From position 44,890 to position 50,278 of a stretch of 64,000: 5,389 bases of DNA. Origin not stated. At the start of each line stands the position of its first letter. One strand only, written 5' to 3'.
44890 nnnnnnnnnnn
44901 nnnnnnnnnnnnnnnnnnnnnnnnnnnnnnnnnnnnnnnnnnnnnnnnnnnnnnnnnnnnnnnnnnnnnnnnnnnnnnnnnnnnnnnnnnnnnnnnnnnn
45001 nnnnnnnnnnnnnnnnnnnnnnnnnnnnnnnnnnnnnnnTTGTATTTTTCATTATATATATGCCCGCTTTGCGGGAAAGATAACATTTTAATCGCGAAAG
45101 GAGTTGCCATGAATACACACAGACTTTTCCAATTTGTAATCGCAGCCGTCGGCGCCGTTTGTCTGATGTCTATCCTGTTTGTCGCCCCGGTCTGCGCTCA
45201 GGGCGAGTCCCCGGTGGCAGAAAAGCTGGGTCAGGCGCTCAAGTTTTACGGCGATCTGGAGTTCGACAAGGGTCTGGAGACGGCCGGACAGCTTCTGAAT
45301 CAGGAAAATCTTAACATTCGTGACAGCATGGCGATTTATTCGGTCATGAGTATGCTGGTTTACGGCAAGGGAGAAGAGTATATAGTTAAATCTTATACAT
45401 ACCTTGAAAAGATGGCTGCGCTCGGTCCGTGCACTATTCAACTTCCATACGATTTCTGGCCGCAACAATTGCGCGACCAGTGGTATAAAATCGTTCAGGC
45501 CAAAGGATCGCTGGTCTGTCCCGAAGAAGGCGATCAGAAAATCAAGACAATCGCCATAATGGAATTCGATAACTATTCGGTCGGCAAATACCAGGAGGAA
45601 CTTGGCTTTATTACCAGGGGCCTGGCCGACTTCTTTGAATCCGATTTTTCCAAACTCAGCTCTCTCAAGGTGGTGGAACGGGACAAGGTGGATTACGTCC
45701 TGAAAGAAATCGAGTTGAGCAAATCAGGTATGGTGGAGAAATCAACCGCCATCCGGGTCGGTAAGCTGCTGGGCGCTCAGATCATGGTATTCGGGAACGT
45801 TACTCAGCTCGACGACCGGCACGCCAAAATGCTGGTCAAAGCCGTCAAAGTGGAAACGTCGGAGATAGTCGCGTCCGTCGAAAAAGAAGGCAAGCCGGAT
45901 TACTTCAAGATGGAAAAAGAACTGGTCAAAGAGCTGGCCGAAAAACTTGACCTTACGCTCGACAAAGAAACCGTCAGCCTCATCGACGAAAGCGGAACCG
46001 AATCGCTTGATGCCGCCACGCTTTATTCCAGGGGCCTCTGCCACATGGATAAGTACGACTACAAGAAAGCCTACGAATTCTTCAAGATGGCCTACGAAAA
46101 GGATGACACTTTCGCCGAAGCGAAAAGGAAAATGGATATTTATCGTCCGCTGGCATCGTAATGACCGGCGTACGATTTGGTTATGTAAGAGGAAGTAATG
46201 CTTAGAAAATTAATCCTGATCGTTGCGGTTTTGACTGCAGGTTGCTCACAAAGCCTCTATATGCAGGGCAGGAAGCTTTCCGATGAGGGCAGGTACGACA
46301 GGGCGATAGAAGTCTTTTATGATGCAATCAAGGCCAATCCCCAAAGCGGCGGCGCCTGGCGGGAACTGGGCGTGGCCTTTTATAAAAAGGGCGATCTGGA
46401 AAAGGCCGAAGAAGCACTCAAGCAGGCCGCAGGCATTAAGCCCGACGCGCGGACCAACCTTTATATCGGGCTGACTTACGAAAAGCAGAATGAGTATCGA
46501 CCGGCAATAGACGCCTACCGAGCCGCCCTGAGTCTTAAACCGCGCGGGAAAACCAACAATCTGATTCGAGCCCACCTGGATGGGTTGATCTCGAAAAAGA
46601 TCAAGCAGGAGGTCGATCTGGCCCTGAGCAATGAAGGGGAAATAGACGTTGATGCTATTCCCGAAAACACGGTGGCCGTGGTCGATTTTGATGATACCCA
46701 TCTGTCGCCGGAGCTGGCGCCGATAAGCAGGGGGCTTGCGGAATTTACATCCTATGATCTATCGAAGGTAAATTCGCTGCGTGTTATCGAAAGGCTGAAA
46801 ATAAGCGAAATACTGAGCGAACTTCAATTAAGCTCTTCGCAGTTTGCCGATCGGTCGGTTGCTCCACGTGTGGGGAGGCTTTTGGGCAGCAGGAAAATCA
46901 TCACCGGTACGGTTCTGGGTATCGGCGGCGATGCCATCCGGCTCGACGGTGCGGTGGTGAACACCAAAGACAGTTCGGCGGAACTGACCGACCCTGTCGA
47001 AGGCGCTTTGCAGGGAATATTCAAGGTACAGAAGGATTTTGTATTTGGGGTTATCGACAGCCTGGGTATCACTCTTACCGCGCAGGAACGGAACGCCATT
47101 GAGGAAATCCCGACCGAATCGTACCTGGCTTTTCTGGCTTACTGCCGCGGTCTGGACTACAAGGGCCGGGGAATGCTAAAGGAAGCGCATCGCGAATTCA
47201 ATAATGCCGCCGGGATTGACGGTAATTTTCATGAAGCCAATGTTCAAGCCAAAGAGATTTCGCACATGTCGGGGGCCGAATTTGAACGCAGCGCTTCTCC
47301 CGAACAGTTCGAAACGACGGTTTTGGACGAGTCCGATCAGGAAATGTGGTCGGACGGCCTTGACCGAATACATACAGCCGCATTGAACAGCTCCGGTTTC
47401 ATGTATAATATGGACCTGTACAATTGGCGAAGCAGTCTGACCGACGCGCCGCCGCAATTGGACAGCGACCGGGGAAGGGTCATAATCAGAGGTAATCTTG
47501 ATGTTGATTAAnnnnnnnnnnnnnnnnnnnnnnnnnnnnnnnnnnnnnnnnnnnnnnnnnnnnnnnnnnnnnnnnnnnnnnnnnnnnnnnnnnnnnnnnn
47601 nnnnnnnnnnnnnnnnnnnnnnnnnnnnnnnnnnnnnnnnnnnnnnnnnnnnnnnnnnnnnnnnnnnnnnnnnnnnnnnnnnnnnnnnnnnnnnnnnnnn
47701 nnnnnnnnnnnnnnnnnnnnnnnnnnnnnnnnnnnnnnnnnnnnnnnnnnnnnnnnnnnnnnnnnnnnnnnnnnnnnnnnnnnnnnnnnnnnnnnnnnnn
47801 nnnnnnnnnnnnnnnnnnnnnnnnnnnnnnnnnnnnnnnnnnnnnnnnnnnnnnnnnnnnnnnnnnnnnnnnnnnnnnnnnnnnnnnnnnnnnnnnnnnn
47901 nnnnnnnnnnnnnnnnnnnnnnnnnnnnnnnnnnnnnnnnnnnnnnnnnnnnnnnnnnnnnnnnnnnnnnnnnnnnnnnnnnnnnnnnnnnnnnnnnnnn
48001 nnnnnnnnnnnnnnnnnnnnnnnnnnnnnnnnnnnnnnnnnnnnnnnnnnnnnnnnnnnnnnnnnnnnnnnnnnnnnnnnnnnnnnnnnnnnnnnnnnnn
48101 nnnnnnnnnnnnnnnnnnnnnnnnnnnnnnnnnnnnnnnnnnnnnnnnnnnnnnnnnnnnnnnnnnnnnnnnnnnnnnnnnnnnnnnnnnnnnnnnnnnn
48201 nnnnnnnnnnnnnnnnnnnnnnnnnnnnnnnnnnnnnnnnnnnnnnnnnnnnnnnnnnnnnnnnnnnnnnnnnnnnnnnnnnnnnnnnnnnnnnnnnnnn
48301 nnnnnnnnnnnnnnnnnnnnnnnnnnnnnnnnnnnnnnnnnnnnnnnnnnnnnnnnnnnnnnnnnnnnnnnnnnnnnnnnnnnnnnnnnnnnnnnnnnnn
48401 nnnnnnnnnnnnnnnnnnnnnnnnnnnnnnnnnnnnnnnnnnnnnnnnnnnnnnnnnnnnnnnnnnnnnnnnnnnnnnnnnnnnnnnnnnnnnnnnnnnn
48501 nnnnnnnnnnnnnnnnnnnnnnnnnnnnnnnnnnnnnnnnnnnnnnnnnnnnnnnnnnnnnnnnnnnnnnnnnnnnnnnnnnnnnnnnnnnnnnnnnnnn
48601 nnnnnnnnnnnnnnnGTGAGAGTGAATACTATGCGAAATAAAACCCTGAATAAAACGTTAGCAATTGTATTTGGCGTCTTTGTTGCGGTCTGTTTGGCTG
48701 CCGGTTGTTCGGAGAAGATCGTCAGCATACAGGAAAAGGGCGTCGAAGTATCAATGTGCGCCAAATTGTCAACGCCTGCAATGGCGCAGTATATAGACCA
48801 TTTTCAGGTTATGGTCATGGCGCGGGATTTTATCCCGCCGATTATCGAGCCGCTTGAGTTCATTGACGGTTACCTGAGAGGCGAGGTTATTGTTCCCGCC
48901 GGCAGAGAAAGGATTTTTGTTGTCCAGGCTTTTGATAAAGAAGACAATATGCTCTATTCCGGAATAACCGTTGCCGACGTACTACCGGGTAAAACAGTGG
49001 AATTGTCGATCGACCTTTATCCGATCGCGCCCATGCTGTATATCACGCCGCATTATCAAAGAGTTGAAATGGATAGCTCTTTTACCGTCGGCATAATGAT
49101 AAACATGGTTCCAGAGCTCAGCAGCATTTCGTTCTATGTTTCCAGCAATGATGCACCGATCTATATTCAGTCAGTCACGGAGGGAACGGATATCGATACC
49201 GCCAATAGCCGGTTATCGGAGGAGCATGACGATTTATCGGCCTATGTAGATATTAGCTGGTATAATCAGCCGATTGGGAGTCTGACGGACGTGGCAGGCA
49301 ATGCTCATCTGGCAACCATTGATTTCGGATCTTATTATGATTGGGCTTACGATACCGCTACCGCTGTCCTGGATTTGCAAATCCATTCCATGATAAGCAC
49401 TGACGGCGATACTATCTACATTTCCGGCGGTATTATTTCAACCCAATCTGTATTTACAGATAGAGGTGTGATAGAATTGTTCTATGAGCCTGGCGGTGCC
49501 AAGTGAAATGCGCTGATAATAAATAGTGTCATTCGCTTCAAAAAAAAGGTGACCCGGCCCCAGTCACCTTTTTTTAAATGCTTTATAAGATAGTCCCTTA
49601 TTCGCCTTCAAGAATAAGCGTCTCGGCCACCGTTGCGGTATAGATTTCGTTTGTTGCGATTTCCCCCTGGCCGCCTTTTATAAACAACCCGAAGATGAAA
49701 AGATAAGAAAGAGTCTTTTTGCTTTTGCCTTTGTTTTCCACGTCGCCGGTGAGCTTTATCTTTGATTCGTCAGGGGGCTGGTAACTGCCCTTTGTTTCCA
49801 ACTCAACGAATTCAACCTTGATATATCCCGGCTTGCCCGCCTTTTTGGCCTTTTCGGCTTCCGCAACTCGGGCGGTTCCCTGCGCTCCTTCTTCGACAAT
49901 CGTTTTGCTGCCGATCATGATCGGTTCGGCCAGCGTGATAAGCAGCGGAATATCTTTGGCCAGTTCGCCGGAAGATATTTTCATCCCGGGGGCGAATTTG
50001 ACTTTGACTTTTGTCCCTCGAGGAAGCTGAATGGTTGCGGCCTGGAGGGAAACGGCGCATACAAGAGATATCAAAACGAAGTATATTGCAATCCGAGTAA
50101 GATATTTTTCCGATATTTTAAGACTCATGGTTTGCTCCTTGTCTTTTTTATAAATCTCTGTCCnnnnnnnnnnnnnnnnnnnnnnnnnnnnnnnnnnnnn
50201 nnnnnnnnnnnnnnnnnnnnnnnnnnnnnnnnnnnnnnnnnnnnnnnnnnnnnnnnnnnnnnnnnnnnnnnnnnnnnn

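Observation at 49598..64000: Hybrid type VI secretion system: subtype-iii tail with an unrecognised membrane complex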

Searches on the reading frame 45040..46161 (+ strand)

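Call 4: search_protein_families(library=pfam, proteins=[window:45040-46161:+], max_evalue=0.01)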
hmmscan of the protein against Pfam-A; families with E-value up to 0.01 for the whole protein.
window:45040-46161:+ (373 aa): 4 families
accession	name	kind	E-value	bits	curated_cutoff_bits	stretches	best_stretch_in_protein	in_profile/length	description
PF03783.19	CsgG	-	2.6e-14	53.5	20.8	1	165-259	6-103/210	Curli production assembly/transport component CsgG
PF13036.11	LpoB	-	6.9e-06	26.5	22.3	1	195-270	50-133/147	Peptidoglycan-synthase activator LpoB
PF08238.18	Sel1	-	0.0046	17.9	30.7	0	328-356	10-36/36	Sel1 repeat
PF07719.23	TPR_2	-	0.0066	16.9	27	0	325-356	1-32/34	Tetratricopeptide repeat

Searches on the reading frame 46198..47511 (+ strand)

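Call 4: search_protein_families(library=pfam, proteins=[window:46198-47511:+], max_evalue=0.01)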
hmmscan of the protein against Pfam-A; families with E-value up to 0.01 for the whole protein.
window:46198-47511:+ (437 aa): 18 families
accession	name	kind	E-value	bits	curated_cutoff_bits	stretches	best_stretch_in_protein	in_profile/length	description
PF07719.23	TPR_2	-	2.8e-16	58.6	27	2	53-83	3-33/34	Tetratricopeptide repeat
PF00515.34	TPR_1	-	4.3e-16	58.4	27.8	2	89-115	6-32/34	Tetratricopeptide repeat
PF13432.12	TPR_16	-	1.7e-14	54.3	32.7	1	21-84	1-64/65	Tetratricopeptide repeat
PF13181.12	TPR_8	-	2.2e-14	52.8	25.7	3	56-83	6-33/34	Tetratricopeptide repeat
PF14559.12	TPR_19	-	3.1e-10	40.7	25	1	29-84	3-59/68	Tetratricopeptide repeat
PF13414.12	TPR_11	-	6e-09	35.9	26.8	1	25-65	2-42/42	TPR repeat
PF13428.12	TPR_14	-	1.1e-08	35.3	23.5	1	27-58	11-42/44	Tetratricopeptide repeat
PF13176.12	TPR_7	-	4.6e-08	33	27.9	0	53-85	1-33/36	Tetratricopeptide repeat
PF13371.12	TPR_9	-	5.8e-08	33.1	35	1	30-86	8-64/73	Tetratricopeptide repeat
PF13174.12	TPR_6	-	2.5e-07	31.3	26.3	0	88-111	4-27/33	Tetratricopeptide repeat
PF13424.12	TPR_12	-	1.2e-06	29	30.1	1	53-114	5-75/77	Tetratricopeptide repeat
PF13431.12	TPR_17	-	4e-05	24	24.4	0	42-72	4-34/34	Tetratricopeptide repeat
PF03783.19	CsgG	-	0.00028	20.7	20.8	1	158-240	11-99/210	Curli production assembly/transport component CsgG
PF24575.1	TPR_Slam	-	0.0017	19.2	35.2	0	21-72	51-102/104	Surface lipoprotein assembly modifier, N-terminal TPR repeats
PF25064.1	ARM_TT21_5th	-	0.0024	18.6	27.8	0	303-337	64-98/117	TT21 fifth ARM repeats domain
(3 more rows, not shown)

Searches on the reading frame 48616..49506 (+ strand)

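Call 4: search_protein_families(library=pfam, proteins=[window:48616-49506:+], max_evalue=0.01)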
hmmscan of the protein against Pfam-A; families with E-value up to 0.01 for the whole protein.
window:48616-49506:+ (296 aa): 1 family
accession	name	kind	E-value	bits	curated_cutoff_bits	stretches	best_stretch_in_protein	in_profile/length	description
PF00963.24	Cohesin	-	0.00045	20.9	24.1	1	152-237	12-99/139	Cohesin domain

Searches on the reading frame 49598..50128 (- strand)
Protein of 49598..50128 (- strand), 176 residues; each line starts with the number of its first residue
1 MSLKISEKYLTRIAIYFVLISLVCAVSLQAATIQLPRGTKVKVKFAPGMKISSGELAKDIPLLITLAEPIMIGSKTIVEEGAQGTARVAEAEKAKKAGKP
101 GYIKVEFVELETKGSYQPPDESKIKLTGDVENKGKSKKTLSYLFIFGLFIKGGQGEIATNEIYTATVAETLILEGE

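Call 4: search_protein_families(library=pfam, proteins=[window:49598-50128:-], max_evalue=0.01)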
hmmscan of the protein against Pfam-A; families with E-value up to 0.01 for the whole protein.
window:49598-50128:- (176 aa): 0 families

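Call 14: search_protein_families(library=ncbifam, proteins=[window:49598-50128:-], max_evalue=0.01)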
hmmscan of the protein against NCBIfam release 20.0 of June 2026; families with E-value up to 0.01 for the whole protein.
window:49598-50128:- (176 aa): 0 families
